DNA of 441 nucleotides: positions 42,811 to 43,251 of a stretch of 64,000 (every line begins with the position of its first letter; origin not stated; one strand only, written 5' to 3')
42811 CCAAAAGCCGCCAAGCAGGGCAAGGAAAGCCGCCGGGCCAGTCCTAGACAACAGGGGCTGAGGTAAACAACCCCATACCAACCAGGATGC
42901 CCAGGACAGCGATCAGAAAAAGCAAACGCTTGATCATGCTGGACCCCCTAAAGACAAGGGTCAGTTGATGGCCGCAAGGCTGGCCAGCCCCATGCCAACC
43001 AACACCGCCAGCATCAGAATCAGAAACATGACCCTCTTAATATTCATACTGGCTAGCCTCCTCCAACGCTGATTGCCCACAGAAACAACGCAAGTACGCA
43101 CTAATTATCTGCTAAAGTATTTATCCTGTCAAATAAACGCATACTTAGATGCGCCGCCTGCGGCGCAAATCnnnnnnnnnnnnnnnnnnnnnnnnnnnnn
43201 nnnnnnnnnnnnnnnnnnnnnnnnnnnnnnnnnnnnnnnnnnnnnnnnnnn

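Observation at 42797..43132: Self-contained operon of two paralogous tiny hydrophobic peptides (28 and 27 aa)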

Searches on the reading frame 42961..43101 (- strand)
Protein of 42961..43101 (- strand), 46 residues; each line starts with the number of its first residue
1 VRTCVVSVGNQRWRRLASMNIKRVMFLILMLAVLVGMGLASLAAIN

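Call 7: search_protein_families(library=pfam, proteins=[window:42961-43101:-], max_evalue=10)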
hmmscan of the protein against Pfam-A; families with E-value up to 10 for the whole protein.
window:42961-43101:- (46 aa): 0 families

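Call 8: search_protein_families(library=ncbifam, proteins=[window:42961-43101:-], max_evalue=10)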
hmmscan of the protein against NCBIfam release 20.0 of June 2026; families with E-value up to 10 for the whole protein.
window:42961-43101:- (46 aa): 0 families

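Call 35: list_cluster_members(proteins=[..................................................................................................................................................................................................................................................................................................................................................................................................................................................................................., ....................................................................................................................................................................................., window:42964-43101:-, window:42964-43080:-, window:42964-43047:-, window:42857-42937:-, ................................, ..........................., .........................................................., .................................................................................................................])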
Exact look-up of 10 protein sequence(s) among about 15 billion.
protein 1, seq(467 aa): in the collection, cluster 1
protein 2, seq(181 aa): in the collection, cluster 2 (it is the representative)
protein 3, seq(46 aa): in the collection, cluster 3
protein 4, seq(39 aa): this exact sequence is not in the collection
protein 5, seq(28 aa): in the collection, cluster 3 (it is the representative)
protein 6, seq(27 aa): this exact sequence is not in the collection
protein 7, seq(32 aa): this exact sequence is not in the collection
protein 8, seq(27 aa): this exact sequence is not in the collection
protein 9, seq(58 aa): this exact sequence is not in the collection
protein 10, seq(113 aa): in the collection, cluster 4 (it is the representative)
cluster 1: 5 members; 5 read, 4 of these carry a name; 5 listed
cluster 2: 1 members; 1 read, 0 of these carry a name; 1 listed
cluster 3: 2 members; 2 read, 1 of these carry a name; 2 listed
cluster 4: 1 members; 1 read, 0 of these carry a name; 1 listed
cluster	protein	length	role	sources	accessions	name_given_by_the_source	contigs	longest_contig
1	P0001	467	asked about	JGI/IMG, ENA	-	-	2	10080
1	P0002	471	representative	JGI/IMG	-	hypothetical protein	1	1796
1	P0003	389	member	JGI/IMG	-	hypothetical protein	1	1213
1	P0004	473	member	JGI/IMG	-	hypothetical protein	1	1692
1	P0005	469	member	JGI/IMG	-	hypothetical protein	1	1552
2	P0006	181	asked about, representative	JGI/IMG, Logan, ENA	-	-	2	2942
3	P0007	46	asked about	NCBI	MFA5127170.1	MAG: hypothetical protein WC465_04230 [Patescibacteria group bacterium]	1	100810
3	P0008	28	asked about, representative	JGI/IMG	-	-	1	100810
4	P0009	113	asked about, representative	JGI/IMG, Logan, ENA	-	-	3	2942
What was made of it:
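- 42961..43047 (-): sORF1, 28 aa, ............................, stop TGA. A stand-alone copy of the signal-peptide module; the stop falls at module position 28. Call 35: in NCBI as the 46-aa form MFA5127170.1 and in JGI as the 28-aa form.
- Checked: NCBI holds a 46-aa GTG-extended form of sORF1 (MFA5127170.1, hypothetical protein, Patescibacteria group bacterium), and JGI calls the 28-aa form (call 35).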

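Call 36: find_encoding_contigs(protein=P0006, flank=3000, max_places=4)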
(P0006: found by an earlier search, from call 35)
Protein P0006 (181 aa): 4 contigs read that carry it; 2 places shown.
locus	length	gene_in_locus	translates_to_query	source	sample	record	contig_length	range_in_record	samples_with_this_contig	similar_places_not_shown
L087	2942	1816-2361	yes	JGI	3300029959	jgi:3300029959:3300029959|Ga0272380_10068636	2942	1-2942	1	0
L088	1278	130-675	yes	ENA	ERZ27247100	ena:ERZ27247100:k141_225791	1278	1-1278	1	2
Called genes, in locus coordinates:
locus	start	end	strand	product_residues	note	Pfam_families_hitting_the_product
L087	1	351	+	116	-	?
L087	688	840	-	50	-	-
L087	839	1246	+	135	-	-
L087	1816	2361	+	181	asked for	-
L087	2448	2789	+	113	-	-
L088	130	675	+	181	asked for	-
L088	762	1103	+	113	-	-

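Call 54: search_protein_representatives(alignment_id=A3)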
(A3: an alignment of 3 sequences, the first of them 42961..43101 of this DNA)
Query: 3 sequences, 28 profile positions. Proteins with E-value up to 0.001 (for the whole library): 7; up to 1e-10: 1; up to 1e-30: 0. The best 7 are listed.
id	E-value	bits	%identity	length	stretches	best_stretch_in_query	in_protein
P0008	2.1e-14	68.7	-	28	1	1-28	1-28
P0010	5.7e-07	44.9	-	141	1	2-27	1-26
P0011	1.3e-06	43.8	-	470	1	2-27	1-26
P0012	1.3e-06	43.8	-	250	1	2-27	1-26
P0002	2.9e-06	42.7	-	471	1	2-27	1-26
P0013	3.0e-06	42.6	-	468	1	2-26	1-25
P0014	3.5e-06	42.4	-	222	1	2-27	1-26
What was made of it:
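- On Sec/SPase I signal peptide (as a sequence module): Exhaustive search gave E = 6e-7 to 4e-6 at a library size of 1.84e9, always at residues 1-26 (call 54).
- All match at residues 1-26 (call 54).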

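Call 56: find_encoding_contigs(protein=P0014, flank=8000, max_places=4)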
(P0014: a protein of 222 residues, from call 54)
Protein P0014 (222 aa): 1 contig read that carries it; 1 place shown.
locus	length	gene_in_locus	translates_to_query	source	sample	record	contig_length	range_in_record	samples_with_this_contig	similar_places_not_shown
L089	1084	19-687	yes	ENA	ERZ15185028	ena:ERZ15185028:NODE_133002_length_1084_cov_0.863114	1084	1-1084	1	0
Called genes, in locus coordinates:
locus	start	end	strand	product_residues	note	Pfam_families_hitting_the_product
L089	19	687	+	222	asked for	-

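Call 57: find_encoding_contigs(protein=P0011, flank=8000, max_places=4)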
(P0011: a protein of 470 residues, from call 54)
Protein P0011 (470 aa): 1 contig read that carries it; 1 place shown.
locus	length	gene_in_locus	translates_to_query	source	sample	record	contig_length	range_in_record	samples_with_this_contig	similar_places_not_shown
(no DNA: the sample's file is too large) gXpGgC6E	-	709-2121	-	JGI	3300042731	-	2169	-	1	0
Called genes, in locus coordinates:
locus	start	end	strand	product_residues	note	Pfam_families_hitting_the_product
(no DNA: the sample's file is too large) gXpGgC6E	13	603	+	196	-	PF00534:Glycos_transf_1, PF13692:Glyco_trans_1_4, PF13524:Glyco_trans_1_2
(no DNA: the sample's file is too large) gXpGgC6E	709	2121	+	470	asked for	PF13372:Alginate_exp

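Call 58: find_encoding_contigs(protein=P0013, flank=8000, max_places=4)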
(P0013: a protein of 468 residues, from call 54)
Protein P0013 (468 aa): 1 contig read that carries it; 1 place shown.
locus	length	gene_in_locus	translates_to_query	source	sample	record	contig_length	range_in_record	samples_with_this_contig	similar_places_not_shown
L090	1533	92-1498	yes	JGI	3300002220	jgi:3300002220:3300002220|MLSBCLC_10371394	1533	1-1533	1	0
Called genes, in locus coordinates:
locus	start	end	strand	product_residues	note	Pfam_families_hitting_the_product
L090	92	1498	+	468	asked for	PF13505:OMP_b-brl (faint), PF13372:Alginate_exp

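Call 62: search_protein_families(library=pfam, proteins=[P0014, P0009, P0006], max_evalue=0.1)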
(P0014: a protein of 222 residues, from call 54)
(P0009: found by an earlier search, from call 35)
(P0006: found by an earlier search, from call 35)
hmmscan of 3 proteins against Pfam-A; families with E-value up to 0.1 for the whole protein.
P0014 (222 aa): 0 families

P0009 (113 aa): 0 families

P0006 (181 aa): 0 families

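Call 63: find_homologous_proteins(query=P0001, max_evalue=0.00001)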
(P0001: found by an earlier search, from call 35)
Query P0001 (467 aa): 28 proteins with E <= 0.00001 among 5317 candidates.
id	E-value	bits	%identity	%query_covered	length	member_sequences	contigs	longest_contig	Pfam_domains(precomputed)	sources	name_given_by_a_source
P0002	1.6e-283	959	91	100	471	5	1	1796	PF13372.13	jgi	jgi:hypothetical protein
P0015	2.3e-273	926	87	100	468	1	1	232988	PF13372.13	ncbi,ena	-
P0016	5.2e-266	902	84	100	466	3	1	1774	PF13372.13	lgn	-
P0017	1.9e-263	893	84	100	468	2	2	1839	PF13372.13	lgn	-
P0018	1.6e-213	728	71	100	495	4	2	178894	PF13372.13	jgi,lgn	jgi:hypothetical protein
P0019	3.1e-189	648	65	100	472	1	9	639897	PF13372.13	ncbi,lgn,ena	-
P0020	5.3e-184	631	63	100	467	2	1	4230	PF13372.13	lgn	-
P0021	3.4e-164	566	61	100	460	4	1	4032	PF13372.13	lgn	-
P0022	4.5e-158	546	57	100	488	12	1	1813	PF13372.13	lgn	-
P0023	4.9e-153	529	57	100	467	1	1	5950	PF13372.13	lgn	-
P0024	3.1e-146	507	55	100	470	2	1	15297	PF13372.13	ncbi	-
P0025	9.8e-146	505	54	100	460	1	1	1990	PF13372.13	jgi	jgi:hypothetical protein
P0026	1.7e-139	484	53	100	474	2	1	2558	PF13372.13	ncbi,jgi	jgi:hypothetical protein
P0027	1.8e-139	484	54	99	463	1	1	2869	PF13372.13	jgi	jgi:hypothetical protein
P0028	1.2e-137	478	52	100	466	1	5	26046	PF13372.13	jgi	jgi:hypothetical protein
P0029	8.1e-131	456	51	100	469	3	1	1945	PF13372.13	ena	-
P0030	8.4e-131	456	52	100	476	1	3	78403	PF13372.13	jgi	jgi:hypothetical protein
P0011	1.8e-130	455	50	100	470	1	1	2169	PF13372.13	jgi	jgi:hypothetical protein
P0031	2.7e-111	391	46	100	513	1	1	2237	PF13372.13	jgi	jgi:hypothetical protein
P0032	1.8e-107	379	44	100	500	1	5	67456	PF13372.13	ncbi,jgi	-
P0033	1.5e-104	369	43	100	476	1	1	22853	PF13372.13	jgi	jgi:hypothetical protein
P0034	4.8e-90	321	41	100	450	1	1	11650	PF13372.13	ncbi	ncbi:MAG: alginate export family protein [bacterium]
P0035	3.1e-89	319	40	100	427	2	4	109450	PF13372.13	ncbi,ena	-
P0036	5.5e-85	304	40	100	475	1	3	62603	PF13372.13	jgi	-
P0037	8.4e-84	301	40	100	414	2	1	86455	PF13372.13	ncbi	-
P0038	5.4e-80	288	40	100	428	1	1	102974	PF13372.13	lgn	-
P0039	3.0e-79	286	39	100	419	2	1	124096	PF13372.13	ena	-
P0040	9.7e-70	254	39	100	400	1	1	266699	PF13372.13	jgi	-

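Call 65: list_cluster_members(proteins=[P0015, P0019, P0024, P0032, P0034, P0035, P0037, P0026])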
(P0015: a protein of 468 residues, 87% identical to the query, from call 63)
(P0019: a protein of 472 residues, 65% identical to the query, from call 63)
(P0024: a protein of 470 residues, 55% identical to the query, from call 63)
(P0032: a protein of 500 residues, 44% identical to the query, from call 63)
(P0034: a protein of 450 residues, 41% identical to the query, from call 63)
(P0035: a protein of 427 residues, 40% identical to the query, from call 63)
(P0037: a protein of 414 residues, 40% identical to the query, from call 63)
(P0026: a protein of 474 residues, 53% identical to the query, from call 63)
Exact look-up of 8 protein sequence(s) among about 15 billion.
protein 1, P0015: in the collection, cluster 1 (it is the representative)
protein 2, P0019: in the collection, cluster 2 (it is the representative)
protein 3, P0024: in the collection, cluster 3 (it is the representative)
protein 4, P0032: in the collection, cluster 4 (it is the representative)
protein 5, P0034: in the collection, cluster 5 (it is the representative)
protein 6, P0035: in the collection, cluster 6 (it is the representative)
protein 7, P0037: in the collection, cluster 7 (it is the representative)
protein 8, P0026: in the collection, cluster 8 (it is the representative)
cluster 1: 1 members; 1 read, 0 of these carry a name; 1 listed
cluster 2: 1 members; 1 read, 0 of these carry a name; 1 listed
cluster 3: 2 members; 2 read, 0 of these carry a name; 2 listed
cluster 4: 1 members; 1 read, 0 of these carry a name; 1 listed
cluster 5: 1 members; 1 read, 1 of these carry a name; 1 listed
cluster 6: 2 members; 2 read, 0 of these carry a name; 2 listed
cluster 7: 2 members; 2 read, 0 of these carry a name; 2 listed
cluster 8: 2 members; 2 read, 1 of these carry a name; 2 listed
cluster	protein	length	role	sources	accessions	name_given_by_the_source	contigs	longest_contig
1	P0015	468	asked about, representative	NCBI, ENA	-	-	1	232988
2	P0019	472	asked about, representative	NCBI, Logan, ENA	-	-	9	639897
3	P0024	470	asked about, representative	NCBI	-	-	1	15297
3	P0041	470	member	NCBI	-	-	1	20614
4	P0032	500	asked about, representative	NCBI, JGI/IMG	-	-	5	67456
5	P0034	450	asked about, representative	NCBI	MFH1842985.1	MAG: alginate export family protein [bacterium]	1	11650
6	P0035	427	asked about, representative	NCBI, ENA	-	-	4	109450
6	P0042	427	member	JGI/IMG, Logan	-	-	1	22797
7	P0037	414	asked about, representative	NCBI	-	-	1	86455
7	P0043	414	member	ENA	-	-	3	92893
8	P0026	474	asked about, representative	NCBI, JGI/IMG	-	hypothetical protein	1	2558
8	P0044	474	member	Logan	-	-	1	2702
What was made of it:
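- Tried and rejected: I could not determine the taxonomy of the barrel-bearing lineage or of the AT-rich carrier contigs L086-L089, because the sources give no organism names (call 65).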

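Call 66: find_encoding_contigs(protein=P0019, flank=10000, max_places=3)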
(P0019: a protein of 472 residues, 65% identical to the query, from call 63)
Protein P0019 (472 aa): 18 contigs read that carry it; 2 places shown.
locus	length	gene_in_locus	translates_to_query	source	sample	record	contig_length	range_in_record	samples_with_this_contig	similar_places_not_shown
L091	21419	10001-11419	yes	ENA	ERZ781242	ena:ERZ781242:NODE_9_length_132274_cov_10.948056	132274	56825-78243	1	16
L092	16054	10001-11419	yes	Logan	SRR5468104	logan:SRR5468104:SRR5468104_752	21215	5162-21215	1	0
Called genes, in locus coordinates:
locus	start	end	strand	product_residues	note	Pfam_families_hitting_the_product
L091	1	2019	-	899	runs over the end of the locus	PF13584:BatD, PF07719:TPR_2 (faint), PF00515:TPR_1 (faint), PF13432:TPR_16 (weak)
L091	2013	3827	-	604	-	PF00092:VWA, PF13519:VWA_2, PF07719:TPR_2 (faint), PF13414:TPR_11 (faint), PF13432:TPR_16, PF14559:TPR_19 (weak)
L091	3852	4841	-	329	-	PF07584:BatA, PF00092:VWA, PF13519:VWA_2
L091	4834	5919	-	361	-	-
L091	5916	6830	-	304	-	PF01882:DUF58, PF13519:VWA_2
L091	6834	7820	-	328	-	PF20030:bpMoxR, PF07726:AAA_3, PF07728:AAA_5, PF17863:AAA_lid_2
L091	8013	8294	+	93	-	PF04368:DUF507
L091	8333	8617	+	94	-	PF04368:DUF507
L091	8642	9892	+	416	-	PF13439:Glyco_transf_4, PF13579:Glyco_trans_4_4 (weak), PF00534:Glycos_transf_1, PF13692:Glyco_trans_1_4, PF13524:Glyco_trans_1_2 (weak)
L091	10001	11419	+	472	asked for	PF13372:Alginate_exp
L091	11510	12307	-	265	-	PF00596:Aldolase_II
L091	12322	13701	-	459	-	PF26549:Tricorn_N (faint), PF07676:PD40 (faint)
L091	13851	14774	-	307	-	PF03544:TonB_C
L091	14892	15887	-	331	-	-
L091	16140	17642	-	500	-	PF00515:TPR_1 (faint), PF07719:TPR_2 (faint), PF12895:ANAPC3 (faint), PF13174:TPR_6 (faint), PF13181:TPR_8 (faint), PF13371:TPR_9 (faint), PF13414:TPR_11 (faint), PF14559:TPR_19, +9 more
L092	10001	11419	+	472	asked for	PF13372:Alginate_exp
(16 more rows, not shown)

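Call 67: find_encoding_contigs(protein=P0015, flank=10000, max_places=2)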
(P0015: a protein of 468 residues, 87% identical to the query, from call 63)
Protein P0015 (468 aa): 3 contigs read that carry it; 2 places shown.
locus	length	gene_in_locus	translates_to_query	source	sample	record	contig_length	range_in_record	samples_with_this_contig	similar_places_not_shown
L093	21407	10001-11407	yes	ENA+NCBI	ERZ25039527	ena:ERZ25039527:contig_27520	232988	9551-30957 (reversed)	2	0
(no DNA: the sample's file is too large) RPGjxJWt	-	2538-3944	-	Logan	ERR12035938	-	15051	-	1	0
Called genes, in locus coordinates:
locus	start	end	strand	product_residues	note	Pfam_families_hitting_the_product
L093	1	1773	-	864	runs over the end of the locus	PF13584:BatD, PF13414:TPR_11 (weak), PF06347:SH3_4, PF08239:SH3_3 (faint)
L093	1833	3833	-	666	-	PF00092:VWA, PF13519:VWA_2, PF13428:TPR_14 (faint), PF00515:TPR_1 (faint), PF13414:TPR_11 (weak), PF13432:TPR_16, PF14559:TPR_19 (weak), PF13424:TPR_12, +2 more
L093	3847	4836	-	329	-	PF07584:BatA, PF00092:VWA, PF13519:VWA_2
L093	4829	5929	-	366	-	-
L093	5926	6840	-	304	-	PF01882:DUF58, PF13519:VWA_2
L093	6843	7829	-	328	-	PF20030:bpMoxR, PF07726:AAA_3, PF07728:AAA_5, PF17863:AAA_lid_2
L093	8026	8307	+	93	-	PF04368:DUF507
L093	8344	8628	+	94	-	PF04368:DUF507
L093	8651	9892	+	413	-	PF13439:Glyco_transf_4, PF13579:Glyco_trans_4_4, PF00534:Glycos_transf_1, PF13692:Glyco_trans_1_4, PF13524:Glyco_trans_1_2 (weak)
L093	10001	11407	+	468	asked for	PF13372:Alginate_exp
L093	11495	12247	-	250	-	PF00596:Aldolase_II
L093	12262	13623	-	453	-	PF07676:PD40 (faint), PF26549:Tricorn_N (faint), PF26550:Tricorn_2nd (faint)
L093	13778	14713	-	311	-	PF03544:TonB_C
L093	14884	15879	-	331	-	-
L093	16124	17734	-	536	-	PF00515:TPR_1 (faint), PF07719:TPR_2 (faint), PF13174:TPR_6 (faint), PF13181:TPR_8 (faint), PF13371:TPR_9 (faint), PF13424:TPR_12 (faint), PF13428:TPR_14 (faint), PF13432:TPR_16 (weak), +3 more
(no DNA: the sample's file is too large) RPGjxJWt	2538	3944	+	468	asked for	PF13372:Alginate_exp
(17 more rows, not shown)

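Call 73: search_protein_families(library=ncbifam, proteins=[P0001, P0014, P0006, P0009, P0019], max_evalue=1)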
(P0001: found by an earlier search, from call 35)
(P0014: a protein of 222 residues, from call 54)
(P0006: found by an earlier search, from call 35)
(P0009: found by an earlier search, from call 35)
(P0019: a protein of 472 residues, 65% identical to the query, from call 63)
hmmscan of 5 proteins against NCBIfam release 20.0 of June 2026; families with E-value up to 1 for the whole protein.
P0001 (467 aa): 0 families

P0014 (222 aa): 0 families

P0006 (181 aa): 0 families

P0009 (113 aa): 0 families

P0019 (472 aa): 0 families

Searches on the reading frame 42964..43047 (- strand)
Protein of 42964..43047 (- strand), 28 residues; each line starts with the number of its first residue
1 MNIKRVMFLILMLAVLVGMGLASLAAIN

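Call 7: search_protein_families(library=pfam, proteins=[window:42964-43047:-], max_evalue=10)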
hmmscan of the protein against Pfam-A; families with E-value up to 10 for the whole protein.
seq(28 aa): 1 family
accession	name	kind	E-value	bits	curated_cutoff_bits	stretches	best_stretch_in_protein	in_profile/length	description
PF11293.13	DUF3094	-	0.43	10.7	27.1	1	7-23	32-48/55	Protein of unknown function (DUF3094)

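Call 8: search_protein_families(library=ncbifam, proteins=[window:42964-43047:-], max_evalue=10)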
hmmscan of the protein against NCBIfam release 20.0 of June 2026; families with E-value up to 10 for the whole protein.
seq(28 aa): 0 families

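Call 21: find_related_loci(query=A1, collection=metagenome_contigs, flank=5000)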
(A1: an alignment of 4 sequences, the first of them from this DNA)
Query A1 (28 aa) in metagenome_contigs; peptide patterns used: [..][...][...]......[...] (x = any residue, [..] = any of these).
185 stretches matched a pattern; 5 encode a relative of the query (tblastn E <= 1e-3); 5 distinct loci.
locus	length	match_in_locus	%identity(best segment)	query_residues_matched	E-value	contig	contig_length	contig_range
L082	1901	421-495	76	3-27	1e-9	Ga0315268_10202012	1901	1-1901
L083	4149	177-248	79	4-27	2e-9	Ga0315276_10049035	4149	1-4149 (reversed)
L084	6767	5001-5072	79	4-27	2e-9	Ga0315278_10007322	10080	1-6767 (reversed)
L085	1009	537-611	76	3-27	1e-8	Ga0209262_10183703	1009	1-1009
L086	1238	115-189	72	3-27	3e-8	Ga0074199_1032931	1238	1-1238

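Call 32: find_related_loci(query=A1, collection=viral_contigs, flank=4000)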
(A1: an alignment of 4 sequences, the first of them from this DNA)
Query A1 (28 aa) in viral_contigs; peptide patterns used: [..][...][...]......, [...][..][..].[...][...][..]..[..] (x = any residue, [..] = any of these).
117 stretches matched a pattern, but none encodes a relative of the query by tblastn (E <= 1e-3).

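Call 62: search_protein_families(library=pfam, proteins=[P0009, P0006], max_evalue=0.1)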
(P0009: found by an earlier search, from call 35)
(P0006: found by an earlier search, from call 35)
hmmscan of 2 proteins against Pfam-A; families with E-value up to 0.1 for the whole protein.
P0009 (113 aa): 0 families

P0006 (181 aa): 0 families

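Call 73: search_protein_families(library=ncbifam, proteins=[P0001, P0006, P0009, P0019], max_evalue=1)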
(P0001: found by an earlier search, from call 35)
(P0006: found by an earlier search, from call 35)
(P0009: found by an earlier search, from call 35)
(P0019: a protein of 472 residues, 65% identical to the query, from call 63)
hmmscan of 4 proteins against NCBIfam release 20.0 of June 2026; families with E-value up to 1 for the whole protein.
P0001 (467 aa): 0 families

P0006 (181 aa): 0 families

P0009 (113 aa): 0 families

P0019 (472 aa): 0 families

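Call 85: search_dna_similar(query=window:42964-43047:-, collection=plasmids, mode=protein, max_evalue=10, max_rows=8)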
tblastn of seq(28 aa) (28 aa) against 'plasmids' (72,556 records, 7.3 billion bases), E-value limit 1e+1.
No match.
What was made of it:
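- On Enterococcal pheromone-inhibitor precursors: No plasmid match (call 85).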
